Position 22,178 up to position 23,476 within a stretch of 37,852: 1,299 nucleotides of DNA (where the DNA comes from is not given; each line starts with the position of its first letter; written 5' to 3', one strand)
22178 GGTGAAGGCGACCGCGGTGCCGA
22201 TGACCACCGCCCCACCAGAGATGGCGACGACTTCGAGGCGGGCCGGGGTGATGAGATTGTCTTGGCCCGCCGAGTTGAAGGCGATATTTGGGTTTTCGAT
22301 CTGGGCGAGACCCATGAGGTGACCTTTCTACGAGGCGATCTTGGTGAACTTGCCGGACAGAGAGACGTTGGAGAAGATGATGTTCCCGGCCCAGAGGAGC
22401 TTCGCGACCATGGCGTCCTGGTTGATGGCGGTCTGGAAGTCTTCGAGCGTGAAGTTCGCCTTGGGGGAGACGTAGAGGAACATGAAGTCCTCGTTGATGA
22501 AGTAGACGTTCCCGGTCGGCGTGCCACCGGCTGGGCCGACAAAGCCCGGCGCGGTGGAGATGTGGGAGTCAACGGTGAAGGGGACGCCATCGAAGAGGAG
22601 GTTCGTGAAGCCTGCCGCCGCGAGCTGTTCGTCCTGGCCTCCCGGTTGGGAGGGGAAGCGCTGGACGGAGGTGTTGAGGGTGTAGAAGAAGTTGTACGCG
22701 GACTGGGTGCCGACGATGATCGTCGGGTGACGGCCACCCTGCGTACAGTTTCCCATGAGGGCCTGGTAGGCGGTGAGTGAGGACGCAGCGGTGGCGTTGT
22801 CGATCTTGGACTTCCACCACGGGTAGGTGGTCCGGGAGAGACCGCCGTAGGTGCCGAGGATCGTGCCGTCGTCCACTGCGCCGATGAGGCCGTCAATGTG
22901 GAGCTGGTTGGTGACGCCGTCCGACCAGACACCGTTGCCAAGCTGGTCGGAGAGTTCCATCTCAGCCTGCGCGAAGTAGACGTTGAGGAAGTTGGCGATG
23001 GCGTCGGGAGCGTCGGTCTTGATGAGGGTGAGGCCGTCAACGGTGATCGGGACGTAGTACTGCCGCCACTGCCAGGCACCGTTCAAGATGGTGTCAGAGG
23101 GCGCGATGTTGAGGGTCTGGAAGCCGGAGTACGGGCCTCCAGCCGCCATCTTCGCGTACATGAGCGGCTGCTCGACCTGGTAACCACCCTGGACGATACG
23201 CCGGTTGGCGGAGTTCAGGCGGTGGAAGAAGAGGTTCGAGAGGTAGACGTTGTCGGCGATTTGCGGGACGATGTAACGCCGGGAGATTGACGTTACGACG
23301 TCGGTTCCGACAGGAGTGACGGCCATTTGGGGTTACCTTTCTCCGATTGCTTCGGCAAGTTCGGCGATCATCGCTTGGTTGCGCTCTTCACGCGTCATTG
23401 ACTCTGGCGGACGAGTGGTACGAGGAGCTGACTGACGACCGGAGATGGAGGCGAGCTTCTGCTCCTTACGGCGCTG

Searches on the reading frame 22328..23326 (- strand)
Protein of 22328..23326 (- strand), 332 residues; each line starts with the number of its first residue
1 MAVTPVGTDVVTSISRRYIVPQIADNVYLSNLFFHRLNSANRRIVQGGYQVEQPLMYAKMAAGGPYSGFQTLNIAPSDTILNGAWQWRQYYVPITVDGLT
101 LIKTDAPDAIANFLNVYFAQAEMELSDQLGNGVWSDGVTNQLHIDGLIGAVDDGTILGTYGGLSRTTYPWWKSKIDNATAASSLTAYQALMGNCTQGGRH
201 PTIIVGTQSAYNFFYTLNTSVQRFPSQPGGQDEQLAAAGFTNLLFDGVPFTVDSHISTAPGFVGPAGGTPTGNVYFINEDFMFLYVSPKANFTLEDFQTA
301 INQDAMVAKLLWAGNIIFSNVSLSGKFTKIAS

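Call 8: search_protein_families(library=pfam, proteins=[window:22328-23326:-], max_evalue=0.01)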
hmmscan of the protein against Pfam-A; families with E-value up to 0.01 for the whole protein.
window:22328-23326:- (332 aa): 0 families

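Call 9: search_protein_families(library=phrogs, proteins=[window:22328-23326:-], max_evalue=0.001)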
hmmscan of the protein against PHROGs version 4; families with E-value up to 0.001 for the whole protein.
window:22328-23326:- (332 aa): 2 families
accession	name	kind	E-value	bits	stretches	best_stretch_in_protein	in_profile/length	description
phrog_9953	-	head and packaging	1.7e-52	179.8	1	7-329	9-328/329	major head protein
phrog_14242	-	head and packaging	5e-08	33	1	131-296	205-351/396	major head protein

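Call 28: find_related_loci(query=window:22328-23326:-, collection=viral_contigs, flank=10000)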
Query window:22328-23326:- (332 aa) in viral_contigs; peptide patterns used: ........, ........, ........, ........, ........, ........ (x = any residue, [..] = any of these).
12 stretches matched a pattern; 10 encode a relative of the query (tblastn E <= 1e-3); 10 distinct loci.
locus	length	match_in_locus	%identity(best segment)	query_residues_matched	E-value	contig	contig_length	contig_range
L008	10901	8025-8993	58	4-332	5e-134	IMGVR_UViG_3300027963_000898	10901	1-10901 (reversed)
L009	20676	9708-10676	58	4-332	3e-133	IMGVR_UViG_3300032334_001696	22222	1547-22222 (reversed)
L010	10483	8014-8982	58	4-332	5e-133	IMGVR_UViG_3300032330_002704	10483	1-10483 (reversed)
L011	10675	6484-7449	58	4-332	1e-131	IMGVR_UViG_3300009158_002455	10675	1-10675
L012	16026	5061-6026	58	4-332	1e-131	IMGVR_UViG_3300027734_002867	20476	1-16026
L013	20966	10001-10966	54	4-332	6e-126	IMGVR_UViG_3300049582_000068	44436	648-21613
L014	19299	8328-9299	54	1-331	5e-120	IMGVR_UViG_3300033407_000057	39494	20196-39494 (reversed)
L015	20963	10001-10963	53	4-332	2e-115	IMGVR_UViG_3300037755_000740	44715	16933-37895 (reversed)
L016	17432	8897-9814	51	10-332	1e-109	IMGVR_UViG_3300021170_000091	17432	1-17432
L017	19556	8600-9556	50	1-330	2e-104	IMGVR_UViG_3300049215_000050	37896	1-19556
